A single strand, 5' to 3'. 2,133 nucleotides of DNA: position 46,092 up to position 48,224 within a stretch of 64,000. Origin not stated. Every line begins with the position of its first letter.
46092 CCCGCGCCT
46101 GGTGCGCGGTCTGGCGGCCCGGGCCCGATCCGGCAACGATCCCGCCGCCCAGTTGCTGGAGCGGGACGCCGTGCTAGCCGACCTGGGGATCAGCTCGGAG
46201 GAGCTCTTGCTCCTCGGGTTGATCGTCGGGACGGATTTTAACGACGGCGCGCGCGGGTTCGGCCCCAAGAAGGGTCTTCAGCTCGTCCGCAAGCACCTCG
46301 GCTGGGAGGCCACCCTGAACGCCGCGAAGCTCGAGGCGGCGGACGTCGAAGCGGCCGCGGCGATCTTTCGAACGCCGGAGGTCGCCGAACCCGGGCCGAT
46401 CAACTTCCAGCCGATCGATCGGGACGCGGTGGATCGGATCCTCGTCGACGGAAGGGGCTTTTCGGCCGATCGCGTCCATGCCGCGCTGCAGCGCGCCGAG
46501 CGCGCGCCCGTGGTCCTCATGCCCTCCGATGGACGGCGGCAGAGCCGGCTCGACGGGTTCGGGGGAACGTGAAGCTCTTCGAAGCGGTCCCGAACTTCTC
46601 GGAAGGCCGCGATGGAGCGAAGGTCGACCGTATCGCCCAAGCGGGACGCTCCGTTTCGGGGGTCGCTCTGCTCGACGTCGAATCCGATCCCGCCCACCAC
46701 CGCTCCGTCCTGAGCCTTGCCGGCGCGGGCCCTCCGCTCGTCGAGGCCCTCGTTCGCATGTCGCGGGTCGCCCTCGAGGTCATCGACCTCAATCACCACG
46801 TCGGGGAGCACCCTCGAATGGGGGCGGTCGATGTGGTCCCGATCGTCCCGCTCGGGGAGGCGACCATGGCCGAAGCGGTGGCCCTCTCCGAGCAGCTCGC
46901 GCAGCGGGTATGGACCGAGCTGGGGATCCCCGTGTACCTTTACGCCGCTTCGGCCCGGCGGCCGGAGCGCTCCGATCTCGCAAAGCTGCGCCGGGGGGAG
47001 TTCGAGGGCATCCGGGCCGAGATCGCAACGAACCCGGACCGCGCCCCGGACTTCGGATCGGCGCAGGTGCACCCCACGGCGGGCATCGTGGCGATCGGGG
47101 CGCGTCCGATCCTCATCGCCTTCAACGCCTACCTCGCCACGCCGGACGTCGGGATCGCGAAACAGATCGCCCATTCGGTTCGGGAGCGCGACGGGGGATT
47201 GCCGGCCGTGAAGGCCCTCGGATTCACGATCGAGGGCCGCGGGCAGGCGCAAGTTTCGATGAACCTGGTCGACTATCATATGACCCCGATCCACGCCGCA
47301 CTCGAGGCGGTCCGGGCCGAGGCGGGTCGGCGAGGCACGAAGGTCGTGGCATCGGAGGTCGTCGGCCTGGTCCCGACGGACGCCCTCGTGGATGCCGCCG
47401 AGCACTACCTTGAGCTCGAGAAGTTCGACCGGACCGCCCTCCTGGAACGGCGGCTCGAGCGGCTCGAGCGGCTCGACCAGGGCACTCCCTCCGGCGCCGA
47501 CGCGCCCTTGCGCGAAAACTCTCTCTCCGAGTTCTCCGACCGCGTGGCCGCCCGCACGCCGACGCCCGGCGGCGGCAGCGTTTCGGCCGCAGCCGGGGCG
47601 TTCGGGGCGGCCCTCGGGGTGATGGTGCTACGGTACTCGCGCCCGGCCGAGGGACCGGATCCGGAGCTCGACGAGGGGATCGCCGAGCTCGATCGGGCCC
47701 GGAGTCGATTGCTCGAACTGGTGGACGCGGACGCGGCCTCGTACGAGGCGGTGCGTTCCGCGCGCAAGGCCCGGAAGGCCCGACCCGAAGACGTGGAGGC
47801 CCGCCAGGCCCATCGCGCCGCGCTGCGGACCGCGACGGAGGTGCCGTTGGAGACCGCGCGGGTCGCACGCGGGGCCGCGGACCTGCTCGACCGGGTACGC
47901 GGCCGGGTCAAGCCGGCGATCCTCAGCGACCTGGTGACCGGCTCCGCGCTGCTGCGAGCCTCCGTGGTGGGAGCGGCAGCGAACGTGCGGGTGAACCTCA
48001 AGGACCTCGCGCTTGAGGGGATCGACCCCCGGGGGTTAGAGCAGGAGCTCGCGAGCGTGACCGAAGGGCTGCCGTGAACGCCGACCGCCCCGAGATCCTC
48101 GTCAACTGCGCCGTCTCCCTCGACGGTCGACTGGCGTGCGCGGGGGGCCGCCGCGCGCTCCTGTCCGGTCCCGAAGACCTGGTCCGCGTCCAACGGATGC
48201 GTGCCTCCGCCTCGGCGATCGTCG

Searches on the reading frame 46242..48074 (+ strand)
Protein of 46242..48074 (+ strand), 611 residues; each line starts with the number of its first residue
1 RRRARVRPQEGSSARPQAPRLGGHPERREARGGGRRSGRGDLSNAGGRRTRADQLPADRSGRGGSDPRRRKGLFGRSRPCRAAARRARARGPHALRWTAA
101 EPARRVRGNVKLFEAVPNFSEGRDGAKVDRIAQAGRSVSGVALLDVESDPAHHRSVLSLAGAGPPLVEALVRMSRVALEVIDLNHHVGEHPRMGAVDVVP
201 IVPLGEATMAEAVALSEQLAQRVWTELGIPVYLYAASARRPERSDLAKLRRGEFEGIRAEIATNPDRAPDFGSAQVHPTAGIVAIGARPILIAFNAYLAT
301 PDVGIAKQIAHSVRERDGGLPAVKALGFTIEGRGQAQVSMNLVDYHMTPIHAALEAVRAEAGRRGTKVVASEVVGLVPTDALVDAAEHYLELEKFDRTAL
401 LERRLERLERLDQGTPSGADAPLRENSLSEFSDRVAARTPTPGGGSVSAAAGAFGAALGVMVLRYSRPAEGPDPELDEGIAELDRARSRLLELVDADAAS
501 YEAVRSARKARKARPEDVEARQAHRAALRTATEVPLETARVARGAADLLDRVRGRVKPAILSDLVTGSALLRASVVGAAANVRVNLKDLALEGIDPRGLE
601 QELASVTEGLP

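Call 10: search_protein_families(library=pfam, proteins=[window:46242-48074:+], max_evalue=0.00001)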
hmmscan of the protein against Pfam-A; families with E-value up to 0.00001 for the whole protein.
window:46242-48074:+ (611 aa): 3 families
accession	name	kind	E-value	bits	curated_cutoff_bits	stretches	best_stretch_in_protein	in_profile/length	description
PF07837.17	FTCD_N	-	2.3e-64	216.8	27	1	113-288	2-176/176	Formiminotransferase domain, N-terminal subdomain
PF04961.17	FTCD_C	-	1.1e-40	139.8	24.5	1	427-589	1-167/182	Formiminotransferase-cyclodeaminase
PF02971.19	FTCD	-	2.2e-27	96.2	24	1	290-394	1-111/145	Formiminotransferase domain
